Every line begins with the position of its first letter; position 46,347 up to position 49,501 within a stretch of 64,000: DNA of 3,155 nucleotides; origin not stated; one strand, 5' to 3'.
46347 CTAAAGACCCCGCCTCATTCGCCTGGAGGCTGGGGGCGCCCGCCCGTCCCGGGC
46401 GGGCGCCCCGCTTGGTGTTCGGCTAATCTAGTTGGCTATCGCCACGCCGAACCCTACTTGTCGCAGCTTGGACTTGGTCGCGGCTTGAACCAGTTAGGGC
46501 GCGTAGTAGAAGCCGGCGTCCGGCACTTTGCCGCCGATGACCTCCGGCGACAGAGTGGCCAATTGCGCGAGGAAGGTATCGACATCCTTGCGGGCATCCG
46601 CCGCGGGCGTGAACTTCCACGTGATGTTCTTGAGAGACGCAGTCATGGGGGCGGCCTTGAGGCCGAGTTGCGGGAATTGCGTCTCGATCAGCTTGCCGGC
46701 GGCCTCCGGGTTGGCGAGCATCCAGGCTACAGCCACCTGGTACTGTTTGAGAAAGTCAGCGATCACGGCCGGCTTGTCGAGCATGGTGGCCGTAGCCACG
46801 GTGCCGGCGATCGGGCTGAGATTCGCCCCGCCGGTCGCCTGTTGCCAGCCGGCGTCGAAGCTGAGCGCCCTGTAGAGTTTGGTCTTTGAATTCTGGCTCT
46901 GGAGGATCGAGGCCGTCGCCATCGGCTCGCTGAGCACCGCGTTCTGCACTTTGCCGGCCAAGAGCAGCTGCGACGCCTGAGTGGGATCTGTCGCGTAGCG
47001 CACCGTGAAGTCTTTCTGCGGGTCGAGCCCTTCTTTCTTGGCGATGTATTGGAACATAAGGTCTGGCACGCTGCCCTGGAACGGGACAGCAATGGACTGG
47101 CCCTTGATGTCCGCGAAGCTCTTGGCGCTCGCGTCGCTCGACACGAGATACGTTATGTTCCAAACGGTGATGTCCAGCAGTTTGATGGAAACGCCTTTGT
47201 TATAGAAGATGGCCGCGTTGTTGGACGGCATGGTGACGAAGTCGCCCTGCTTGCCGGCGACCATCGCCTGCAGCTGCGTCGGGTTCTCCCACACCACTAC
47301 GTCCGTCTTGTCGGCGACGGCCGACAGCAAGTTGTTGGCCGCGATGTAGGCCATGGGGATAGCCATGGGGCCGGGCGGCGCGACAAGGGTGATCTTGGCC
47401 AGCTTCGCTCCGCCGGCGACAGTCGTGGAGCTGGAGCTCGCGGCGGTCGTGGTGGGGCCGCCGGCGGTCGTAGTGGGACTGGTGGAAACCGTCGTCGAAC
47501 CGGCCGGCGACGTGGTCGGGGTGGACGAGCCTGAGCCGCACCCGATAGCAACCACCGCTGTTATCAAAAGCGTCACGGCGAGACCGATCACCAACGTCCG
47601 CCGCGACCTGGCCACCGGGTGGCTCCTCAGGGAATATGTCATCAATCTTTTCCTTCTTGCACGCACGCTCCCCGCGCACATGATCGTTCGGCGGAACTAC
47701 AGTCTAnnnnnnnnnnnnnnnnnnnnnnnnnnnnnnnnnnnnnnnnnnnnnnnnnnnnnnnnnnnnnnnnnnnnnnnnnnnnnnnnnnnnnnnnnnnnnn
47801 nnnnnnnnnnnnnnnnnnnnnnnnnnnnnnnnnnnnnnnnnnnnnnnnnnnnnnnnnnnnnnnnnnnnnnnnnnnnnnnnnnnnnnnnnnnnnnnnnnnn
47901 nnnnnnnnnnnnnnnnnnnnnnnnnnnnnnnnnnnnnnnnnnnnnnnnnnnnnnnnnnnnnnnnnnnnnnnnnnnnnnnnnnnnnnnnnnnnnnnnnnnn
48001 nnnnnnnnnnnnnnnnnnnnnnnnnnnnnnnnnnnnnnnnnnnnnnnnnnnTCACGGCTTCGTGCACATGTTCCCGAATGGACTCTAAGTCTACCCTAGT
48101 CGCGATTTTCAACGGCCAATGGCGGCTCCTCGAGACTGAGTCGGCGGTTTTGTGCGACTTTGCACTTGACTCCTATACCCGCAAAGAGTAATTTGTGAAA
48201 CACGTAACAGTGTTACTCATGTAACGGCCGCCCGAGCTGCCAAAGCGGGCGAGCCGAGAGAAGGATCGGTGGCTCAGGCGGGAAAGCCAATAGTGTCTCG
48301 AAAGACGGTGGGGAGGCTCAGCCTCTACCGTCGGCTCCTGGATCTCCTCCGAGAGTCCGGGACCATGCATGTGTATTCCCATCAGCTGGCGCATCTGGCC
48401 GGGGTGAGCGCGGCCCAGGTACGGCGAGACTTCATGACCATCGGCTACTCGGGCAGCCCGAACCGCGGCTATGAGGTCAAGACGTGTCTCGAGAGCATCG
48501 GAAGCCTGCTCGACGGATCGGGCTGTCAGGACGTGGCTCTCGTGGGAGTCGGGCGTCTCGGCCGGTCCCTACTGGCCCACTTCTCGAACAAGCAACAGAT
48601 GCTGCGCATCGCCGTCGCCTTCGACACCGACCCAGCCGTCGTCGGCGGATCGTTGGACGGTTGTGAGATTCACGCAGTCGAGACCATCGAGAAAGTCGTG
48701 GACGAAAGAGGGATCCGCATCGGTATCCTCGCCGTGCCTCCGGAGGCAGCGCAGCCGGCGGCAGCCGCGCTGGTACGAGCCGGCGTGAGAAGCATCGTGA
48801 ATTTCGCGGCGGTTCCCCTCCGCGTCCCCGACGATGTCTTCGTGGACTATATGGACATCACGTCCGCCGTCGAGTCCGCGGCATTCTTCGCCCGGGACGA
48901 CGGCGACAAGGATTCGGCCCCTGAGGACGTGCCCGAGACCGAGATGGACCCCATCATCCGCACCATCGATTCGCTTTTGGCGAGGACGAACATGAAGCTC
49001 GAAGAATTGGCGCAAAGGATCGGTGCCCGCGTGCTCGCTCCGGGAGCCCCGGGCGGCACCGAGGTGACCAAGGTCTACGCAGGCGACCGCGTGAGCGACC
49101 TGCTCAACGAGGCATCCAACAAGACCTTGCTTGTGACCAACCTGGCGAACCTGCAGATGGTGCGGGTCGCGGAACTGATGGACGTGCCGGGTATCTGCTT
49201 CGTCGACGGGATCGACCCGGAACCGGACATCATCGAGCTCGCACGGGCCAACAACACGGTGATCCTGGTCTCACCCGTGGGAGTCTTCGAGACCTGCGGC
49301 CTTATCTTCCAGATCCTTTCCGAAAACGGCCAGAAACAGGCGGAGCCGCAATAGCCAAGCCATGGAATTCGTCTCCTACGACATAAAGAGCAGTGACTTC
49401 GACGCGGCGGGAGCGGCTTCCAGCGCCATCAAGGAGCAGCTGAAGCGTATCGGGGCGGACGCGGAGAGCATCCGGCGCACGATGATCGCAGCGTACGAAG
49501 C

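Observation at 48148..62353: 14-kb one-strand locus wiring Rex, two HydS-like Fe-S sensors, PHP/GHKL proteins and a phosphorelay around a multimeric [FeFe]-hydrogenase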

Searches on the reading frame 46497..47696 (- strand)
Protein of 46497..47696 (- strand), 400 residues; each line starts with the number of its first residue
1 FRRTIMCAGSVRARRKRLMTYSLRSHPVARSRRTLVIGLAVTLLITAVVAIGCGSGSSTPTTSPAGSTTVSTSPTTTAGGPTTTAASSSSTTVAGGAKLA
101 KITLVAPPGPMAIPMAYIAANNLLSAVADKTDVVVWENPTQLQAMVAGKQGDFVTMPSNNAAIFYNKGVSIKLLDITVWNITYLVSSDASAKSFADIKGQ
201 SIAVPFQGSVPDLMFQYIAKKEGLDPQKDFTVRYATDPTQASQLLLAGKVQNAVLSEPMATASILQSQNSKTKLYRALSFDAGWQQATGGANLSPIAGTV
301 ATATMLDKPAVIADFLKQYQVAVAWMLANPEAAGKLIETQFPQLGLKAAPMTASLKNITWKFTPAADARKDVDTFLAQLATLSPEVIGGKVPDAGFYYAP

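Call 94: search_protein_families(library=pfam, proteins=[window:46497-47696:-], max_evalue=0.00001)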
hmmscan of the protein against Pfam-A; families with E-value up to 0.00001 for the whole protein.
window:46497-47696:- (400 aa): 2 families
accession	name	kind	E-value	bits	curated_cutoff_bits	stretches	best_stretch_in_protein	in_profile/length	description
PF13379.11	NMT1_2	-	7.9e-07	29.6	24.7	1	154-261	85-184/252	NMT1-like family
PF09084.16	NMT1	-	1.1e-06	29.1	20.5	1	136-333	28-216/216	NMT1/THI5 like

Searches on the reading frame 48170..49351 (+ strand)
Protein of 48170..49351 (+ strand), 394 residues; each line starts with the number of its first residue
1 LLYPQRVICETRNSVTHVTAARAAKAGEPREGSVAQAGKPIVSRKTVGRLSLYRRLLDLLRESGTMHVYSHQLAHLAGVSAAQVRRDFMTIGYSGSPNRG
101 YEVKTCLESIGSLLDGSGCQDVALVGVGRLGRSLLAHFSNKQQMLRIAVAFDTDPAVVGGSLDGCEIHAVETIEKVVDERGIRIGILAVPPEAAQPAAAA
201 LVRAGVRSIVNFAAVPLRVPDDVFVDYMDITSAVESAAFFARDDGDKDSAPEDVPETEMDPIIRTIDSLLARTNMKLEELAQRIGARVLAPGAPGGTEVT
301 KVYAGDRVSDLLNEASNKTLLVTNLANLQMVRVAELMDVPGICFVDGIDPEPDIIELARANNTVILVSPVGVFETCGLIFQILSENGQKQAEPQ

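Call 5: search_protein_families(library=pfam, proteins=[window:48170-49351:+], max_evalue=0.01)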
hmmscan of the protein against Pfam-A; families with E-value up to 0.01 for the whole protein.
window:48170-49351:+ (394 aa): 5 families
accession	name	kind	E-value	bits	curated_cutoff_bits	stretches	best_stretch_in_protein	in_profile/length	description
PF02629.25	CoA_binding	-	3.5e-17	63.4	22.3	1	121-214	5-96/97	CoA binding domain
PF06971.19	Put_DNA-bind_N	-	3.6e-13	49.8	27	1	42-88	2-48/49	Putative DNA-binding protein N-terminus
PF07085.17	DRTGG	-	0.00064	20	25.2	1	279-380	1-103/105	DRTGG domain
PF01408.29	GFO_IDH_MocA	-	0.00066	20.8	24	1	122-207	3-88/120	Oxidoreductase family, NAD-binding Rossmann fold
PF08220.18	HTH_DeoR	-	0.0011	19.2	21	0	56-94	5-41/57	DeoR-like helix-turn-helix domain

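Call 42: find_homologous_proteins(query=window:48269-49351:+, max_evalue=1e-10)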
Query window:48269-49351:+ (361 aa): 1113 proteins with E <= 1e-10 among 8000 candidates; the best 120 are listed.
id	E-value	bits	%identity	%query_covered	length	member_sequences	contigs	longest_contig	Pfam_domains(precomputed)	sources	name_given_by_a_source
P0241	2.1e-205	699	98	91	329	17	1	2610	PF02629.26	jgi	-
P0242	1.7e-193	660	88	96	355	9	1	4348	PF02629.26,PF06971.20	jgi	jgi:redox-sensing transcriptional repressor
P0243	1.2e-192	657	86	98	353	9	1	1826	PF02629.26,PF06971.20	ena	-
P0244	2.9e-182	623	82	97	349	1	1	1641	PF02629.26,PF06971.20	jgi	jgi:redox-sensing transcriptional repressor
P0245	2.4e-168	578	78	98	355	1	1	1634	PF02629.26,PF06971.20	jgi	jgi:redox-sensing transcriptional repressor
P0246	4.5e-166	570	74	98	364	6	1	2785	PF02629.26,PF06971.20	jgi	jgi:redox-sensing transcriptional repressor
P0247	6.6e-166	570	76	97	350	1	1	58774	PF02629.26,PF06971.20,PF01408.29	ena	-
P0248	3.0e-164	564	74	97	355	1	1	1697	PF02629.26,PF06971.20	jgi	jgi:redox-sensing transcriptional repressor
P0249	1.4e-162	559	72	98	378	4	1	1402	PF02629.26,PF06971.20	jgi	jgi:redox-sensing transcriptional repressor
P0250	4.7e-162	557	74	97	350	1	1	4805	PF02629.26,PF06971.20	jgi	jgi:redox-sensing transcriptional repressor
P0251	2.2e-161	555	72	98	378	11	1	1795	PF02629.26,PF06971.20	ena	-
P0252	5.6e-161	553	70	99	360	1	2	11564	PF02629.26,PF06971.20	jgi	-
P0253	1.0e-158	546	72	96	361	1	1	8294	PF02629.26,PF06971.20,PF01408.29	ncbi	-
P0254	2.2e-158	545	72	97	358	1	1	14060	PF02629.26,PF06971.20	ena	-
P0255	2.7e-158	545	69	98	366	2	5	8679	PF02629.26,PF06971.20,PF01408.29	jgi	jgi:redox-sensing transcriptional repressor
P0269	4.1e-154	531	69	98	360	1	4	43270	PF02629.26,PF06971.20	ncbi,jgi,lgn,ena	-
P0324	2.5e-144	499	65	97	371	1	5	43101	PF02629.26,PF06971.20,PF01408.29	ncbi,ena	-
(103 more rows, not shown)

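Call 46: find_encoding_contigs(protein=P0324, flank=10000, max_places=2)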
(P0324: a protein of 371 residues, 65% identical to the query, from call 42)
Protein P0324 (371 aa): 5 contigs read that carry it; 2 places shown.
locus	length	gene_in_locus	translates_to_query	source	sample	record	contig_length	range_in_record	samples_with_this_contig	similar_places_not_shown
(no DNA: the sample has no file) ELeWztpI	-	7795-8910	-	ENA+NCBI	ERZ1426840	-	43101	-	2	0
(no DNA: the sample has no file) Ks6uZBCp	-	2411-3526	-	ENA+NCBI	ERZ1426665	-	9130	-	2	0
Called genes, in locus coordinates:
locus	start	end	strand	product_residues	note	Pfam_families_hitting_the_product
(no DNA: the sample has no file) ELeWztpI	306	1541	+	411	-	PF24568:CC_PcsB, PF00877:NLPC_P60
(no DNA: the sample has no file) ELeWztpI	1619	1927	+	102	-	-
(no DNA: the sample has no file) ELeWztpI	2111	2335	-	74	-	PF01106:NifU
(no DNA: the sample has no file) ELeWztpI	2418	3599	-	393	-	PF00108:Thiolase_N, PF00109:ketoacyl-synt (faint), PF02803:Thiolase_C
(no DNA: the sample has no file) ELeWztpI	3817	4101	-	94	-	-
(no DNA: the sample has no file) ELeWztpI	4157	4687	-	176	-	PF03352:Adenine_glyco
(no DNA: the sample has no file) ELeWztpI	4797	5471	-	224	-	PF13191:AAA_16 (faint), PF00005:ABC_tran, PF13304:AAA_21 (faint)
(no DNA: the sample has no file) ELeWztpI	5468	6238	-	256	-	PF00528:BPD_transp_1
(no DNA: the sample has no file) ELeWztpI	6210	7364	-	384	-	PF16868:NMT1_3 (weak), PF09084:NMT1 (faint), PF12974:Phosphonate-bd (weak)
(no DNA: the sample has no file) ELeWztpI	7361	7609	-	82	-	-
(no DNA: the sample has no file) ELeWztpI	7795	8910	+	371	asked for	PF06971:Put_DNA-bind_N, PF01408:GFO_IDH_MocA (weak), PF02629:CoA_binding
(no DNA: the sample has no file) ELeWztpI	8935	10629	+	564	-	PF13581:HATPase_c_2 (weak), PF02518:HATPase_c, PF12838:Fer4_7 (weak), PF13187:Fer4_9 (weak), PF13237:Fer4_10 (weak), PF02906:Fe_hyd_lg_C (faint), PF04060:FeS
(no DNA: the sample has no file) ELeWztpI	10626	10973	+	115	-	PF07085:DRTGG (weak)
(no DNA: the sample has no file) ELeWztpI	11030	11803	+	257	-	PF02811:PHP, PF13263:PHP_C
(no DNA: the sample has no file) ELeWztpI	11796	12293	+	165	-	PF02518:HATPase_c, PF13589:HATPase_c_3 (weak)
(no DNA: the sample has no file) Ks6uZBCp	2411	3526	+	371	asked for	PF06971:Put_DNA-bind_N, PF01408:GFO_IDH_MocA (weak), PF02629:CoA_binding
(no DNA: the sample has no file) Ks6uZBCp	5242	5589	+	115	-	PF07085:DRTGG (weak)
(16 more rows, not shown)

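Call 47: find_encoding_contigs(protein=P0269, flank=10000, max_places=2)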
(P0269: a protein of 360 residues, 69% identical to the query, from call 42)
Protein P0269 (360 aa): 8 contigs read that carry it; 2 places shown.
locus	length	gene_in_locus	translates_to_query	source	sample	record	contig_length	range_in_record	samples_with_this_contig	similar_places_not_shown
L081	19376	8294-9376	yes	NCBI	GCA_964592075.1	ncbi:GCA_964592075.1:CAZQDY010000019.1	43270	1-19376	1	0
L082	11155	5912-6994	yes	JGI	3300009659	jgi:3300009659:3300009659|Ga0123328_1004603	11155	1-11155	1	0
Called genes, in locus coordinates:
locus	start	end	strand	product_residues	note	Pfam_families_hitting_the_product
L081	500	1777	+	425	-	PF24568:CC_PcsB, PF00877:NLPC_P60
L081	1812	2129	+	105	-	-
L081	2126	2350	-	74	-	PF01106:NifU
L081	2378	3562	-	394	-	PF00108:Thiolase_N, PF02803:Thiolase_C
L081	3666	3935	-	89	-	-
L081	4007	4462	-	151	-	PF03352:Adenine_glyco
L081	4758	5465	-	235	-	PF08713:DNA_alkylation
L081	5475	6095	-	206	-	PF00005:ABC_tran, PF13304:AAA_21 (faint)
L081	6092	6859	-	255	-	PF00528:BPD_transp_1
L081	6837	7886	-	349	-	PF12974:Phosphonate-bd (weak)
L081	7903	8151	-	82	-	-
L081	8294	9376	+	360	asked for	PF06971:Put_DNA-bind_N, PF02629:CoA_binding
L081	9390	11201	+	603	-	PF13581:HATPase_c_2, PF02518:HATPase_c (weak), PF13237:Fer4_10 (weak), PF13187:Fer4_9 (weak), PF02906:Fe_hyd_lg_C (faint), PF04060:FeS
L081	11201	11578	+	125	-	-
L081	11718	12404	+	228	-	PF13263:PHP_C (weak)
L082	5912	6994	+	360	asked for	PF06971:Put_DNA-bind_N, PF02629:CoA_binding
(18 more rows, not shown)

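Call 69: predict_structure(alignment_id=A3)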
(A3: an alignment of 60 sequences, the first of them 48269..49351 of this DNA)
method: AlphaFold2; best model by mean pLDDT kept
length: 361 residues; sequences in the alignment: 60
mean_pLDDT: 74.1   pTM: 0.40
mean pLDDT of the five models: 74.1, 72.0, 71.4, 70.5, 57.8
residues with pLDDT >= 90: 61; 70-90: 195; 50-70: 60; < 50: 45
segments of 3 or more residues with pLDDT < 50: 1-7, 196-226, 357-361
pLDDT, mean of each block of 10 residues (from residue 1): 43 76 87 86 78 73 71 77 64 83 64 84 89 92 87 85 93 77 75 51 33 29 44 76 87 89 82 62 82 75 83 85 89 85 80 55 35
secondary structure, 60 per line:
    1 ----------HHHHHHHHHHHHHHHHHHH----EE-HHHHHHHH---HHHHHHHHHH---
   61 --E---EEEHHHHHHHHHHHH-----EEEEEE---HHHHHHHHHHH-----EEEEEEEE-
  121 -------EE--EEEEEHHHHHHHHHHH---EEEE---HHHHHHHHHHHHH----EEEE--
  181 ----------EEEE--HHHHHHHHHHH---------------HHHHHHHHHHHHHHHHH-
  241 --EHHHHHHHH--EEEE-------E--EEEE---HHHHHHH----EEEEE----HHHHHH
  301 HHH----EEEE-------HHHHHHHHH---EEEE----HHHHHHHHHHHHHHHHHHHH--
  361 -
elements in order: H11-29 H37-44 H48-57 E67-69 H70-81 E87-92 H96-106 E112-119 E132-136 H137-147 E151-154 H158-170 E175-178 E191-194 H197-207 H223-239 H244-251 E254-257 E268-271 H275-281 E286-290 H295-303 E308-311 H319-327 E331-334 H339-358

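Call 73: fold_search(model_id=the predicted structure, library=pdb)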
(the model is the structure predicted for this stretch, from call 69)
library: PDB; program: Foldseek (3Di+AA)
matches with E <= 10: 1727; with E <= 0.001: 87
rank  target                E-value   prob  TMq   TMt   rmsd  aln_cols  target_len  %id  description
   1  3ket_A                1.6e-17  1.00  0.46  0.77   6.1       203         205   34  Crystal structure of a Rex-family transcriptional regulatory protein from Streptococcus agalactiae bound to a palindro (released 2010-11-10)
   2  1xcb_E                4.8e-17  1.00  0.45  0.75   5.3       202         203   36  X-ray Structure of a Rex-Family Repressor/NADH Complex from Thermus Aquaticus (released 2004-09-28)
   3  3wg9_D                7.6e-17  1.00  0.48  0.80   4.5       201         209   30  Crystal structure of RSP, a Rex-family repressor (released 2014-08-13)
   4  3wg9_B                9.0e-17  1.00  0.49  0.80   4.6       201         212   30  Crystal structure of RSP, a Rex-family repressor (released 2014-08-13)
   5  3keo_A                1.3e-16  1.00  0.47  0.78   4.9       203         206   34  Crystal Structure of a Rex-family transcriptional regulatory protein from Streptococcus agalactiae complexed with NAD+ (released 2010-11-10)
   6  3keo_B                1.3e-16  1.00  0.47  0.77   4.9       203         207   34  Crystal Structure of a Rex-family transcriptional regulatory protein from Streptococcus agalactiae complexed with NAD+ (released 2010-11-10)
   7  2vt3_B                3.0e-16  1.00  0.30  0.50  12.5       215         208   31  Structure and functional properties of the Bacillus subtilis transcriptional repressor Rex (released 2008-09-09)
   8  2dt5_A                3.7e-16  1.00  0.43  0.68   5.7       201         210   36  Crystal Structure of TTHA1657 (AT-rich DNA-binding protein) from Thermus thermophilus HB8 (released 2007-01-02)
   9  3keq_B                4.7e-16  1.00  0.48  0.81   4.7       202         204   33  Crystal structure of a Rex-family transcriptional regulatory protein from Streptococcus agalactiae complexed with NAD+ (released 2010-11-10)
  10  3wgi_A                5.0e-16  1.00  0.47  0.75   5.1       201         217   30  Crystal structure of RSP in complex with beta-NAD+ and operator DNA (released 2014-08-13)
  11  2dt5_B                5.0e-16  1.00  0.46  0.76   5.0       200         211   36  Crystal Structure of TTHA1657 (AT-rich DNA-binding protein) from Thermus thermophilus HB8 (released 2007-01-02)
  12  3ikv_B                5.6e-16  1.00  0.46  0.76   5.3       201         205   35  Crystal structure of a Rex-family repressor R90D mutant from Thermus aquaticus (released 2010-06-09)
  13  3wg9_A                5.9e-16  1.00  0.46  0.76   4.8       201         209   29  Crystal structure of RSP, a Rex-family repressor (released 2014-08-13)
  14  3wgg_A                7.8e-16  1.00  0.47  0.76   4.9       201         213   30  Crystal structure of RSP in complex with alpha-NAD+ (released 2014-08-13)
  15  5zz6_C                9.8e-16  1.00  0.46  0.79   4.6       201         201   33  Redox-sensing transcriptional repressor Rex (released 2018-11-07)
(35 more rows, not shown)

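Call 84: search_protein_families(library=ncbifam, proteins=[window:48269-49351:+], max_evalue=0.00001)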
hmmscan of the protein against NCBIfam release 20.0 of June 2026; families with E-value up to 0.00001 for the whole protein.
window:48269-49351:+ (361 aa): 9 families
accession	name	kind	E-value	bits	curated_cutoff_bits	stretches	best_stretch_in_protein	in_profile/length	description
NF003995.0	PRK05472.2-4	subfamily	9e-55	185.5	126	1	9-212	6-209/213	redox-sensing transcriptional repressor Rex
NF003992.0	PRK05472.2-1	equivalog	7.4e-48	162.9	226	1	8-211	20-223/249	redox-sensing transcriptional repressor Rex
NF003993.0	PRK05472.2-2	equivalog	1.5e-47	161.9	217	1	10-207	7-204/212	redox-sensing transcriptional repressor Rex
NF003989.0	PRK05472.1-3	equivalog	2e-45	155.2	177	1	8-212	7-211/215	redox-sensing transcriptional repressor Rex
NF003994.0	PRK05472.2-3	equivalog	2.5e-44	151.2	130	1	9-200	9-200/217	redox-sensing transcriptional repressor Rex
NF003996.0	PRK05472.2-5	equivalog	4.3e-43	147.6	138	1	9-209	2-200/209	redox-sensing transcriptional repressor Rex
NF003988.0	PRK05472.1-1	equivalog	7.7e-38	130.6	321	1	9-211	7-211/214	redox-sensing transcriptional repressor Rex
NF003990.0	PRK05472.1-4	equivalog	9.4e-36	123.4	233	1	8-201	6-199/214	redox-sensing transcriptional repressor Rex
NF003991.0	PRK05472.1-5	equivalog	7.4e-34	117.5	198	1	9-209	7-207/211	redox-sensing transcriptional repressor Rex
